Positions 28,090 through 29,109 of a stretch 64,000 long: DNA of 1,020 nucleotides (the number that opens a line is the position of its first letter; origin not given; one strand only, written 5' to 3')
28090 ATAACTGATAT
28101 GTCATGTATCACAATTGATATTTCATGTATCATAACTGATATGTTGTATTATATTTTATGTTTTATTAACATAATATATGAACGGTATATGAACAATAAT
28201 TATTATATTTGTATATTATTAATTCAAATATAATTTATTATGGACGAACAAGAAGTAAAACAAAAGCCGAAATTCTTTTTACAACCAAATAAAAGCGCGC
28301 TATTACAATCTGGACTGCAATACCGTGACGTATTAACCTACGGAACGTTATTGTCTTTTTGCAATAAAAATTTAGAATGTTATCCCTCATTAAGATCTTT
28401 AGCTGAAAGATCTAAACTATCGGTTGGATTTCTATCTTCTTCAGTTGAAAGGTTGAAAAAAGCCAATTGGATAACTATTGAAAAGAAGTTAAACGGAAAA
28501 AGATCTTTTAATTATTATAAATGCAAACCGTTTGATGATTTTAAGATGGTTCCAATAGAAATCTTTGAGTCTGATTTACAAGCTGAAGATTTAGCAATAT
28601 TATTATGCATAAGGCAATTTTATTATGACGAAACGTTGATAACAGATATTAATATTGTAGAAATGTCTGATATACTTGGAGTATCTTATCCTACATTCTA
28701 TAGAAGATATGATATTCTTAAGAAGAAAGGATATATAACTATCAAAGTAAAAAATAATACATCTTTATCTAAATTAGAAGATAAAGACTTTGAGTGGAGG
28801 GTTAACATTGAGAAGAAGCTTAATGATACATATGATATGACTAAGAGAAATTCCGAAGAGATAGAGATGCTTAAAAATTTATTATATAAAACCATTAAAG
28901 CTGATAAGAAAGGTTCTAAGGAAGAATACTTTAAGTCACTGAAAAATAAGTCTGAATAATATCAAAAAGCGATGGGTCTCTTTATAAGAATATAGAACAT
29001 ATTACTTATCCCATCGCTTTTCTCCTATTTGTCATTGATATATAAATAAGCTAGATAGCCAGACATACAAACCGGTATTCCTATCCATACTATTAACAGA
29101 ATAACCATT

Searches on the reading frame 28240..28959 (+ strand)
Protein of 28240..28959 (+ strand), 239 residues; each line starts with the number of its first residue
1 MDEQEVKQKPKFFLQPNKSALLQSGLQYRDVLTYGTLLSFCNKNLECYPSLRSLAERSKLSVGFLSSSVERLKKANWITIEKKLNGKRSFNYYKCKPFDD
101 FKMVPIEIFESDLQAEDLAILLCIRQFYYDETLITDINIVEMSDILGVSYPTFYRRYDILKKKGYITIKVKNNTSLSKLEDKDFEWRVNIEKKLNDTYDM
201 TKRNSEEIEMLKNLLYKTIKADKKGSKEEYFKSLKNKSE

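Call 9: search_protein_families(library=pfam, proteins=[window:28240-28959:+], max_evalue=0.1)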
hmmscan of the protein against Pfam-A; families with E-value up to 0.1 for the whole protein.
window:28240-28959:+ (239 aa): 10 families
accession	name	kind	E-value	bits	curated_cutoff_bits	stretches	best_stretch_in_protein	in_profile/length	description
PF13730.12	HTH_36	-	1.2e-08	35.1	25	1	30-78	7-55/55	Helix-turn-helix domain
PF13412.12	HTH_24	-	1.7e-07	31.1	21.9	2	137-167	18-48/48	Winged helix-turn-helix DNA-binding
PF13601.12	HTH_34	-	4.4e-06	27.2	27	1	53-90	19-56/80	Winged helix DNA-binding domain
PF01047.28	MarR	-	0.00015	22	24.6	1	50-89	19-58/59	MarR family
PF01978.25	TrmB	-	0.00021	21.5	25.6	0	25-97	5-66/68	Sugar-specific transcriptional regulator TrmB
PF21984.2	DnaD_N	-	0.00047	20.7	27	1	29-97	17-85/101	DnaD N-terminal domain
PF12802.13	MarR_2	-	0.0028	18.2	27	0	51-83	23-55/61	MarR family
PF09862.15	DUF2089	-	0.014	15.5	33.4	1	138-157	18-37/47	Domain of unknown function (DUF2089)-HTH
PF13545.12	HTH_Crp_2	-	0.016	15.6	27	0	135-168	21-54/70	Crp-like helix-turn-helix domain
PF24409.1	wHTH-PRTase_assc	-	0.067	13.7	27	0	51-84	14-47/83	wHTH-PRTase associated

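Call 10: search_protein_families(library=phrogs, proteins=[window:28240-28959:+], max_evalue=0.1)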
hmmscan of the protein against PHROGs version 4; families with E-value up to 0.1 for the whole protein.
window:28240-28959:+ (239 aa): 10 families
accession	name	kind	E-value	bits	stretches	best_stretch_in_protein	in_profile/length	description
phrog_678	-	DNA, RNA and nucleotide metabolism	1.5e-07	32.3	2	41-94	80-133/346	replication initiation O-like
phrog_428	-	DNA, RNA and nucleotide metabolism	6.2e-06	26.6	1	5-95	83-175/455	replication initiation protein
phrog_270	-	DNA, RNA and nucleotide metabolism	2.3e-05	24.9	1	6-94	25-114/383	replication initiation protein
phrog_8102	-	DNA, RNA and nucleotide metabolism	7e-05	23.1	1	42-93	52-105/337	replication initiation protein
phrog_391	-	DNA, RNA and nucleotide metabolism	7.8e-05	23.5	1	23-93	12-86/298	replication initiation O-like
phrog_186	-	DNA, RNA and nucleotide metabolism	0.00016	22.4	1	22-92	38-107/308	DnaD-like helicase loader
phrog_11896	-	DNA, RNA and nucleotide metabolism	0.0017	19.3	1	24-89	16-81/225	primosomal protein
phrog_87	-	other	0.0051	17.6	0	112-211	116-217/227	metallo-protease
phrog_1032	-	DNA, RNA and nucleotide metabolism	0.0059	17.6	1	41-83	30-72/281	replication initiation protein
phrog_12720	-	DNA, RNA and nucleotide metabolism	0.027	15.5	1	11-88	14-94/117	DNA binding protein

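Call 13: search_dna_similar(query=window:28240-28959:+, collection=phages, mode=protein, max_evalue=0.001)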
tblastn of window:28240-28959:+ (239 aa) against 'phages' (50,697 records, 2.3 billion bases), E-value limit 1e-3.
No match.

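Call 20: find_related_loci(query=window:28240-28959:+, collection=viral_contigs, flank=10000)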
Query window:28240-28959:+ (239 aa) in viral_contigs; peptide patterns used: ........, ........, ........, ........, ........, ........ (x = any residue, [..] = any of these).
2 stretches matched a pattern, but none encodes a relative of the query by tblastn (E <= 1e-3).

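Call 21: find_homologous_proteins(query=window:28240-28959:+)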
Query window:28240-28959:+ (239 aa): 18 proteins with E <= 0.001 among 508 candidates.
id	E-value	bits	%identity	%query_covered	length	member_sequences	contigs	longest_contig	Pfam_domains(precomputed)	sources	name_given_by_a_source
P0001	1.3e-136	472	88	100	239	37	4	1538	PF13412.13,PF13730.13,PF13601.13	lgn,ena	-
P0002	1.7e-135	468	88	100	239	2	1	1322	PF13412.13,PF13730.13,PF13601.13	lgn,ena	-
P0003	5.7e-134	463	88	98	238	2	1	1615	PF13412.13,PF13730.13,PF13601.13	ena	-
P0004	1.8e-132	458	88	98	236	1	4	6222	PF13730.13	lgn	-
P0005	6.7e-132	456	88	98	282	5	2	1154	PF13412.13,PF13730.13,PF13601.13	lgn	-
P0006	2.5e-114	399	77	98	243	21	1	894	PF13730.13,PF13601.13,PF21984.3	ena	-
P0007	2.6e-106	372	75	95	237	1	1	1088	PF13730.13,PF13601.13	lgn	-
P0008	6.7e-106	371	75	95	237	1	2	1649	PF13412.13,PF13730.13,PF13601.13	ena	-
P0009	7.0e-106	371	74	96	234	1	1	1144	PF13730.13,PF13601.13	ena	-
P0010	9.7e-106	371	75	95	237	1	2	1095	PF13730.13,PF13601.13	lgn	-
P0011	3.0e-104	366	72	97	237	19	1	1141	PF13730.13,PF01978.26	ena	-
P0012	3.7e-96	339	64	99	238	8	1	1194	PF13730.13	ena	-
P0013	9.2e-92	325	64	95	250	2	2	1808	PF13412.13,PF02082.27,PF13730.13,PF01978.26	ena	-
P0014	9.6e-74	266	53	96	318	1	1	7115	PF13730.13,PF01978.26,PF12802.14,PF21984.3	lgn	-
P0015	1.3e-72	262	95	55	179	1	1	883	-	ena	-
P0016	1.7e-50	190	45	95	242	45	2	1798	PF13730.13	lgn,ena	-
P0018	1.3e-48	184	46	81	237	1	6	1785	PF13730.13,PF12802.14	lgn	-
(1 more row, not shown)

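Call 22: find_encoding_contigs(protein=P0004, flank=10000, max_places=4)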
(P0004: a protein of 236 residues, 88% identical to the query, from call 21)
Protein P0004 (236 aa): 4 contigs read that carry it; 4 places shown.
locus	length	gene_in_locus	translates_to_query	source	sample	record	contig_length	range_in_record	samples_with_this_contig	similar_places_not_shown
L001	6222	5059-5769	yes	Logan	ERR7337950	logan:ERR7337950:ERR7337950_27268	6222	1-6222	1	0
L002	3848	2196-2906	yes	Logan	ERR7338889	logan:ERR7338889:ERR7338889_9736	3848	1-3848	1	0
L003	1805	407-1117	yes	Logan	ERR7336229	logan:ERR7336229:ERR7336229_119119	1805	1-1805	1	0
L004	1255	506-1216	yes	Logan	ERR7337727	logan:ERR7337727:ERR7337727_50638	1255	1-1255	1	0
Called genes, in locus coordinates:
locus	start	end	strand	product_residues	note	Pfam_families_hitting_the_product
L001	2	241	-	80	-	?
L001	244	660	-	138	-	-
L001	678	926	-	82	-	-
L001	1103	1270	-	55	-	-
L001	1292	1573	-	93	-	-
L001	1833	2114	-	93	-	-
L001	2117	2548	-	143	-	-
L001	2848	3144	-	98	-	-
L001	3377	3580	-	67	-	-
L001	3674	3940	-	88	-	-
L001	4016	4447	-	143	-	-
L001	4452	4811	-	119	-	-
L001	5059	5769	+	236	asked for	PF13730:HTH_36 (faint)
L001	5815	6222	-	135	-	?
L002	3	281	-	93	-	?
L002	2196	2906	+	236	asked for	PF13730:HTH_36 (faint)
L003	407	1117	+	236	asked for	PF13730:HTH_36 (faint)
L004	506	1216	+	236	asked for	PF13730:HTH_36 (faint)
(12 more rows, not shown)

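Call 23: find_encoding_contigs(protein=P0014, flank=10000, max_places=4)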
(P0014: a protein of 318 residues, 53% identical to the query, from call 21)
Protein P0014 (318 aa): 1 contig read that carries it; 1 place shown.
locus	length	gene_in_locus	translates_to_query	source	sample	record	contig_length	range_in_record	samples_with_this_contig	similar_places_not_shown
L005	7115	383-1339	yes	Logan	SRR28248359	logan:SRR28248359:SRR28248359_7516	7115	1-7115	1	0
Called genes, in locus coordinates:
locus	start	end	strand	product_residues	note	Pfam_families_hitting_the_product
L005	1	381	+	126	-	?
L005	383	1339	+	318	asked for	PF01978:TrmB (faint), PF21984:DnaD_N (faint), PF12802:MarR_2 (faint), PF13730:HTH_36 (weak)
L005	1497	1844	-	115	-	-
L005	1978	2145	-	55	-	-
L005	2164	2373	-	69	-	-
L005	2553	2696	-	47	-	-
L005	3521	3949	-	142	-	-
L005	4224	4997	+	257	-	-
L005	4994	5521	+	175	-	-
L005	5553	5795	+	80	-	-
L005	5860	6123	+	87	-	-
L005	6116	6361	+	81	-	-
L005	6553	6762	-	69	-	-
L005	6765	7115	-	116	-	?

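Call 24: find_encoding_contigs(protein=P0013, flank=10000, max_places=4)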
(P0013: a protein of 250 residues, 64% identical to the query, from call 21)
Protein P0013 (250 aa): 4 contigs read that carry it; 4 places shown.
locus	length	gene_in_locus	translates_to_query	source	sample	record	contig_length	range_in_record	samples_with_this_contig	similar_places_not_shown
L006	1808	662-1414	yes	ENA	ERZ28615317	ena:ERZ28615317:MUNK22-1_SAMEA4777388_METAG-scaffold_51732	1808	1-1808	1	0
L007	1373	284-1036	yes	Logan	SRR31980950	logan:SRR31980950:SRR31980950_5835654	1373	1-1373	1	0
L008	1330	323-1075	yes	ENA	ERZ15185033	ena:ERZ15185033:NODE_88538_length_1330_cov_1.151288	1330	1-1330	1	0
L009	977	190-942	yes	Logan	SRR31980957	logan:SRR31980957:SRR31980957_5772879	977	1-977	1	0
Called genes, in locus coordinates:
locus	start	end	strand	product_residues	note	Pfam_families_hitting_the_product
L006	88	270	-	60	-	-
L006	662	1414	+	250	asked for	PF01978:TrmB (faint), PF13730:HTH_36, PF02082:Rrf2 (faint), PF13412:HTH_24 (faint)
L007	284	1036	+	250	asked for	PF01978:TrmB (faint), PF13730:HTH_36, PF02082:Rrf2 (faint), PF13412:HTH_24 (faint)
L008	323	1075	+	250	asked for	PF01978:TrmB (faint), PF13730:HTH_36, PF02082:Rrf2 (faint), PF13412:HTH_24 (faint)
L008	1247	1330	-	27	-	?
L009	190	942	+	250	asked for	PF01978:TrmB (faint), PF13730:HTH_36, PF02082:Rrf2 (faint), PF13412:HTH_24 (faint)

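Call 25: find_encoding_contigs(protein=P0016, flank=10000, max_places=4)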
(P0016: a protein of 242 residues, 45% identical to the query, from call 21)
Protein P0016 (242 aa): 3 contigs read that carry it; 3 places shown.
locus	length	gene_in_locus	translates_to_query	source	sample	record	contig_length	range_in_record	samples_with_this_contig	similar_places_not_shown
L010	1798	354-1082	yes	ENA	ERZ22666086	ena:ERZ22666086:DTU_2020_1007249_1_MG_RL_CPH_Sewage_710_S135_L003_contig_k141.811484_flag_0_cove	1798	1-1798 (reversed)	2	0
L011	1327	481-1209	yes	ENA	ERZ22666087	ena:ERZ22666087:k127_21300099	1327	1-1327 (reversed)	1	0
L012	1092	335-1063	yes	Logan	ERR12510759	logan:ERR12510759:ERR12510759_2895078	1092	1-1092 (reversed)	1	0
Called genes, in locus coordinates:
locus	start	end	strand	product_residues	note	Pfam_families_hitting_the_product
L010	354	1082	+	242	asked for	PF13730:HTH_36 (faint)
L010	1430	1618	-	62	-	-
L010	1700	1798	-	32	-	?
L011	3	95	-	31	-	?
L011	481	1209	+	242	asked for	PF13730:HTH_36 (faint)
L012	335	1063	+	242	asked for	PF13730:HTH_36 (faint)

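Call 29: find_homologous_proteins(query=A1, max_evalue=0.001)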
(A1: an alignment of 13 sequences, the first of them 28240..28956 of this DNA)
Query A1 (13 sequences) (239 aa, profile of the alignment): 24 proteins with E <= 0.001 among 5861 candidates.
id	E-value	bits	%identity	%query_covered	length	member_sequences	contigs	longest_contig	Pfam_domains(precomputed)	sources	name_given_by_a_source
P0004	2.1e-123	428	88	98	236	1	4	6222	PF13730.13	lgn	-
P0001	7.5e-122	423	88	100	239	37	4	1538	PF13412.13,PF13730.13,PF13601.13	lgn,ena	-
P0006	8.0e-122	423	77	98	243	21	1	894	PF13730.13,PF13601.13,PF21984.3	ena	-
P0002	1.1e-121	423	88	100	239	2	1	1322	PF13412.13,PF13730.13,PF13601.13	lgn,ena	-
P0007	5.1e-121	421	75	95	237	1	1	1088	PF13730.13,PF13601.13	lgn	-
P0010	7.1e-121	420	75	95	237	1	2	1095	PF13730.13,PF13601.13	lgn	-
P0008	8.6e-121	420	75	95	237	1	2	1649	PF13412.13,PF13730.13,PF13601.13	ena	-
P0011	8.9e-121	420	72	97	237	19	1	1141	PF13730.13,PF01978.26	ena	-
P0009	3.4e-120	418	74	96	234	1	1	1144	PF13730.13,PF13601.13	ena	-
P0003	5.9e-120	417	88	98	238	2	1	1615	PF13412.13,PF13730.13,PF13601.13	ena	-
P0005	6.6e-120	417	88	98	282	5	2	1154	PF13412.13,PF13730.13,PF13601.13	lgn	-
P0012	9.9e-113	393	64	99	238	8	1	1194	PF13730.13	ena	-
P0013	3.8e-110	385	64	95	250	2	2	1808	PF13412.13,PF02082.27,PF13730.13,PF01978.26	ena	-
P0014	1.7e-103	363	53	96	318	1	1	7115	PF13730.13,PF01978.26,PF12802.14,PF21984.3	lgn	-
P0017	3.4e-102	359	46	84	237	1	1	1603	PF13730.13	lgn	-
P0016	1.5e-101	357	45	95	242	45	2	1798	PF13730.13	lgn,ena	-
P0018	2.6e-100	353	46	81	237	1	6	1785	PF13730.13,PF12802.14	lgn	-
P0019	5.4e-16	77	29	87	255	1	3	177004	PF13730.13,PF01978.26,PF03965.23,PF12802.14,PF25213.2,PF01047.29,PF13412.13,PF22166.4,PF03428.20,PF00392.28,PF13545.13,PF21984.3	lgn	-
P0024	2.1e-14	72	31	72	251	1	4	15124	PF13730.13,PF01978.26,PF01022.27,PF03965.23,PF12802.14,PF25213.2,PF01047.29,PF13412.13,PF00392.28,PF13545.13,PF22381.3,PF21984.3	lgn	-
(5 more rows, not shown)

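Call 30: search_solved_structures(query=A1, max_evalue=10, show_alignments=2)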
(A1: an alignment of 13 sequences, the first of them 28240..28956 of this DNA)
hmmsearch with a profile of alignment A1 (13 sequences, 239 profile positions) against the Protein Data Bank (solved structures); distinct sequences matched with E-value up to 10: 21.
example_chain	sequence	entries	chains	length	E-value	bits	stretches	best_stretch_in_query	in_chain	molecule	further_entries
1uly_A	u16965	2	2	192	4.8e-06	29.3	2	144-231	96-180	hypothetical protein PH1932 | hypothetical transcription regulator protein, PH1932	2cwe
9wq2_B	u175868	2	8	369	0.04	16.5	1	146-219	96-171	2-methylthioadenine synthetase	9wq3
3nrv_A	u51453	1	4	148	0.06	15.9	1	135-177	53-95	Putative transcriptional regulator (MarR/EmrR family)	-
5k5o_A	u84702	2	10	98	0.081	15.5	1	139-203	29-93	AspA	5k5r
5hlh_A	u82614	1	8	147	0.13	14.9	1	12-90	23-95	MarR family transcriptional regulator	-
5hlg_A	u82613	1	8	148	0.13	14.9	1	12-90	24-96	MarR family transcriptional regulator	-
5hli_A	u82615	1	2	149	0.13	14.9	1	12-90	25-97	MarR family transcriptional regulator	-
2w48_A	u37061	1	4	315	0.16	14.6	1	115-174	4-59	SORBITOL OPERON REGULATOR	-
4hbl_A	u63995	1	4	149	0.16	14.5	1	13-90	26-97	Transcriptional regulator, MarR family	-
6sbs_A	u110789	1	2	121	0.2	14.2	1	138-210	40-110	Regulatory protein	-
4rs8_A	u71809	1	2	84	0.21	14.2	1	139-195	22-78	AspA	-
5k1y_C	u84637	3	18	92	0.21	14.1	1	139-196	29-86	AspA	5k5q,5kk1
5t6p_B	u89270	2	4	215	0.37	13.4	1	110-128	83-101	Fab Fragment - Heavy Chain | Fab Fragment - AR20.5 - Heavy chain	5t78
5eri_A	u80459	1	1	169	0.41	13.2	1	136-233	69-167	MarR family transcriptional regulator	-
8i3p_A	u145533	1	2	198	0.46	13.1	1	127-230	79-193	Cytosine deaminase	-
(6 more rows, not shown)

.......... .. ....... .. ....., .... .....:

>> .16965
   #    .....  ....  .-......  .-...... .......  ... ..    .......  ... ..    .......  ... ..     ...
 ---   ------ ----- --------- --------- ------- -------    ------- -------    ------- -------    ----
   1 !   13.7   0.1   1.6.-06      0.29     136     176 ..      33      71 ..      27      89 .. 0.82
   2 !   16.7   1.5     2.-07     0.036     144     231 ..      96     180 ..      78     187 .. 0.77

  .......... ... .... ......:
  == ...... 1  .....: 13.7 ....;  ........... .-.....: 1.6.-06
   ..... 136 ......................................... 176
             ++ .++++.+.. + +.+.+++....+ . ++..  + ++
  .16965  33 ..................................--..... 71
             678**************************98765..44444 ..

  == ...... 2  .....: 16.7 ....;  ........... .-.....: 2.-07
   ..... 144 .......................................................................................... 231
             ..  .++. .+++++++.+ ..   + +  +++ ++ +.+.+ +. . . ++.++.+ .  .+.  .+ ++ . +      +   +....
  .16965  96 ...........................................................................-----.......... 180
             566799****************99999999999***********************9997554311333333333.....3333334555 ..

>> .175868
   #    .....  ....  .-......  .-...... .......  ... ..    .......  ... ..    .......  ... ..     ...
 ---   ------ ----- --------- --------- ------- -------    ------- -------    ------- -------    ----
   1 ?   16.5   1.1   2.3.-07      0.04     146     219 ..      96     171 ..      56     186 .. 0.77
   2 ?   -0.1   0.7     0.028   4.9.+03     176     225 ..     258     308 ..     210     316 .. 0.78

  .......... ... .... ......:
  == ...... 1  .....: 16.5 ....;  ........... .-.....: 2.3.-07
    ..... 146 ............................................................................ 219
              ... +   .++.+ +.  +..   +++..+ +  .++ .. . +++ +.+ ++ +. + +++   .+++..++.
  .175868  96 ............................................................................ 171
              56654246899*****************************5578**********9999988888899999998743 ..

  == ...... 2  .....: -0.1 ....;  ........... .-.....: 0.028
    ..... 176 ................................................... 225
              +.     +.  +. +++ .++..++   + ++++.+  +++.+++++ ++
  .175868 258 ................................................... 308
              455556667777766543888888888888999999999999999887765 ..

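Call 31: find_encoding_contigs(protein=P0019, flank=10000, max_places=3)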
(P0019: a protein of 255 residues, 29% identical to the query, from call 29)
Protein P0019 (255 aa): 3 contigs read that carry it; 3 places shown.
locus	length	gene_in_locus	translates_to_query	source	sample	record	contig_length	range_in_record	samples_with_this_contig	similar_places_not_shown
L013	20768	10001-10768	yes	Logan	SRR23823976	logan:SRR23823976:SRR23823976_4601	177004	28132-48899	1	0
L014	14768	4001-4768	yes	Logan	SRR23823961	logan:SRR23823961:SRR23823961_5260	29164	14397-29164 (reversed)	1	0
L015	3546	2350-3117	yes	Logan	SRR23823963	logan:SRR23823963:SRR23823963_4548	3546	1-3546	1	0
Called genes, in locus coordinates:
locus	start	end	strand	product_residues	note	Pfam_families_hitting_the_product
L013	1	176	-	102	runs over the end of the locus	-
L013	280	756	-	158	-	-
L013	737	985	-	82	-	-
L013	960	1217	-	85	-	-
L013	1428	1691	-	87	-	-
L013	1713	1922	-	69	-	-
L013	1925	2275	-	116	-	PF26890:Phage_HP1_YO09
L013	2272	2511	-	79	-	-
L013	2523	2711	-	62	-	-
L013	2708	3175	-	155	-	-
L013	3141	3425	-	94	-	-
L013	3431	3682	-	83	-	-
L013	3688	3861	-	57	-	-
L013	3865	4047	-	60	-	-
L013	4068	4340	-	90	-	-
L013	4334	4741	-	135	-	-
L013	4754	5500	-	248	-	PF26890:Phage_HP1_YO09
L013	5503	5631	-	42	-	-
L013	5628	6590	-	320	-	-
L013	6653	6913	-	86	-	-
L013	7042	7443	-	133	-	-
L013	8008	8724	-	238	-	-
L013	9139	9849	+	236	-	PF01978:TrmB (weak), PF12802:MarR_2 (faint), PF13730:HTH_36, PF13545:HTH_Crp_2 (faint), PF13412:HTH_24 (faint), PF25213:HVO_A0261_N (faint)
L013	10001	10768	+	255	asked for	PF13730:HTH_36, PF01978:TrmB (weak), PF03428:RP-C (faint), PF13545:HTH_Crp_2 (faint), PF21984:DnaD_N (faint), PF22166:WHD_ArnR1 (faint), PF00392:GntR (faint), PF13730:HTH_36 (weak), +5 more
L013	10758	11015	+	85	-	-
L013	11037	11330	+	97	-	-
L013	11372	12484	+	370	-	-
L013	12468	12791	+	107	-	-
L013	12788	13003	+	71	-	-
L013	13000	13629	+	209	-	-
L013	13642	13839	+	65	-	-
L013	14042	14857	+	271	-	-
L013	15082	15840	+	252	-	-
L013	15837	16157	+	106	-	-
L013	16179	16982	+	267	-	-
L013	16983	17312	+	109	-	-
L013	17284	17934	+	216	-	-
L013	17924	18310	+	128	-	-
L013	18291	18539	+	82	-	-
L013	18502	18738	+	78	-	-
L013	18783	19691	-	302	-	-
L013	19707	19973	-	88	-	-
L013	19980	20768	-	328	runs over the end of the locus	PF18013:Phage_lysozyme2 (weak)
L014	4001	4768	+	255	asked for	PF13730:HTH_36, PF01978:TrmB (weak), PF03428:RP-C (faint), PF13545:HTH_Crp_2 (faint), PF21984:DnaD_N (faint), PF22166:WHD_ArnR1 (faint), PF00392:GntR (faint), PF13730:HTH_36 (weak), +5 more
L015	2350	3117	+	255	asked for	PF13730:HTH_36, PF01978:TrmB (weak), PF03428:RP-C (faint), PF13545:HTH_Crp_2 (faint), PF21984:DnaD_N (faint), PF22166:WHD_ArnR1 (faint), PF00392:GntR (faint), PF13730:HTH_36 (weak), +5 more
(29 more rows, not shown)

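Call 32: find_encoding_contigs(protein=P0024, flank=10000, max_places=3)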
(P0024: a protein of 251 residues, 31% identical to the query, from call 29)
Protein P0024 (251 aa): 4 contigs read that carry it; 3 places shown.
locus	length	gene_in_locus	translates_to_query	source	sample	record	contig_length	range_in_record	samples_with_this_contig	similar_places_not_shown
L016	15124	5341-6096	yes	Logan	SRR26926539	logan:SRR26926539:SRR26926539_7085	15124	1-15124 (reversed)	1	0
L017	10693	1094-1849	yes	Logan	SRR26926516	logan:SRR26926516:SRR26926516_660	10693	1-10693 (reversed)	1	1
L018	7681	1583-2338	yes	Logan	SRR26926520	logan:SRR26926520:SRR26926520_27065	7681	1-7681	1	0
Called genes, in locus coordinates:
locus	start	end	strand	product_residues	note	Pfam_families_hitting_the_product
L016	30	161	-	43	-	-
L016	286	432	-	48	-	-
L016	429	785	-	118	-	-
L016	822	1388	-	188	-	-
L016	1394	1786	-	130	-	-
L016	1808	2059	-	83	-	-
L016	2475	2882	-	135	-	-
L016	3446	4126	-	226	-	-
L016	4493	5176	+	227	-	PF13545:HTH_Crp_2 (faint), PF13730:HTH_36 (weak)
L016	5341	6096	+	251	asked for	PF22381:Staph_reg_Sar_Rot (faint), PF13730:HTH_36, PF01978:TrmB (weak), PF13545:HTH_Crp_2 (faint), PF21984:DnaD_N (faint), PF00392:GntR (faint), PF12802:MarR_2 (faint), PF13730:HTH_36 (weak), +5 more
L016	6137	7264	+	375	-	-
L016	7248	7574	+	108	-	-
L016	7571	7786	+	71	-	-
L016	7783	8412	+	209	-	-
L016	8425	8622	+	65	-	-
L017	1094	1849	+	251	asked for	PF22381:Staph_reg_Sar_Rot (faint), PF13730:HTH_36, PF01978:TrmB (weak), PF13545:HTH_Crp_2 (faint), PF21984:DnaD_N (faint), PF00392:GntR (faint), PF12802:MarR_2 (faint), PF13730:HTH_36 (weak), +5 more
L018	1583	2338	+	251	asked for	PF22381:Staph_reg_Sar_Rot (faint), PF13730:HTH_36, PF01978:TrmB (weak), PF13545:HTH_Crp_2 (faint), PF21984:DnaD_N (faint), PF00392:GntR (faint), PF12802:MarR_2 (faint), PF13730:HTH_36 (weak), +5 more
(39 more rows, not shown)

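Call 45: predict_structure(alignment_id=A2)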
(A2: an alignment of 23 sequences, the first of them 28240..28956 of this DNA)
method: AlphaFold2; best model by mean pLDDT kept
length: 239 residues; sequences in the alignment: 23
mean_pLDDT: 75.4   pTM: 0.65
mean pLDDT of the five models: 75.4, 69.8, 68.7, 65.0, 64.7
residues with pLDDT >= 90: 43; 70-90: 117; 50-70: 61; < 50: 18
segments of 3 or more residues with pLDDT < 50: 1-16
pLDDT, mean of each block of 10 residues (from residue 1): 38 50 80 88 86 91 93 92 87 79 71 88 74 72 82 90 82 70 68 67 75 69 59 57
secondary structure, 60 per line:
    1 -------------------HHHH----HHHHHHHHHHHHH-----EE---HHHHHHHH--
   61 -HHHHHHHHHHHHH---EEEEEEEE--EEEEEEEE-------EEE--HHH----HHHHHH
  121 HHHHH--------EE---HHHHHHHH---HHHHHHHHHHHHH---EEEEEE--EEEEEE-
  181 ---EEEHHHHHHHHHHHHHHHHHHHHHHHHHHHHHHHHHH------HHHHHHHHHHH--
elements in order: H20-23 H28-40 H51-58 H62-74 E78-85 E88-95 E103-105 H115-125 H139-146 H150-162 E166-171 E174-179 E184-186 H187-220 H227-237

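Call 47: find_encoding_contigs(protein=P0008, flank=10000, max_places=3)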
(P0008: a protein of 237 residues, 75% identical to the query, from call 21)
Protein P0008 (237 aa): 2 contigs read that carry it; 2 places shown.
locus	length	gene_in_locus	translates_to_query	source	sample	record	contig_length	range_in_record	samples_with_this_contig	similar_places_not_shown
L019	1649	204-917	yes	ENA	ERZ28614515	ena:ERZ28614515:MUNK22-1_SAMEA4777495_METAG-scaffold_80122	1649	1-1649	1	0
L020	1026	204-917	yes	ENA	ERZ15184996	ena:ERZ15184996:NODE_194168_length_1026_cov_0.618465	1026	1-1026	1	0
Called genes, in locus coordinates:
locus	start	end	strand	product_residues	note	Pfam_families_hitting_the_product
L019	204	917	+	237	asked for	PF13730:HTH_36 (weak), PF13601:HTH_34 (faint), PF13412:HTH_24 (faint)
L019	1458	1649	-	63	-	?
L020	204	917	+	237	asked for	PF13730:HTH_36 (weak), PF13601:HTH_34 (faint), PF13412:HTH_24 (faint)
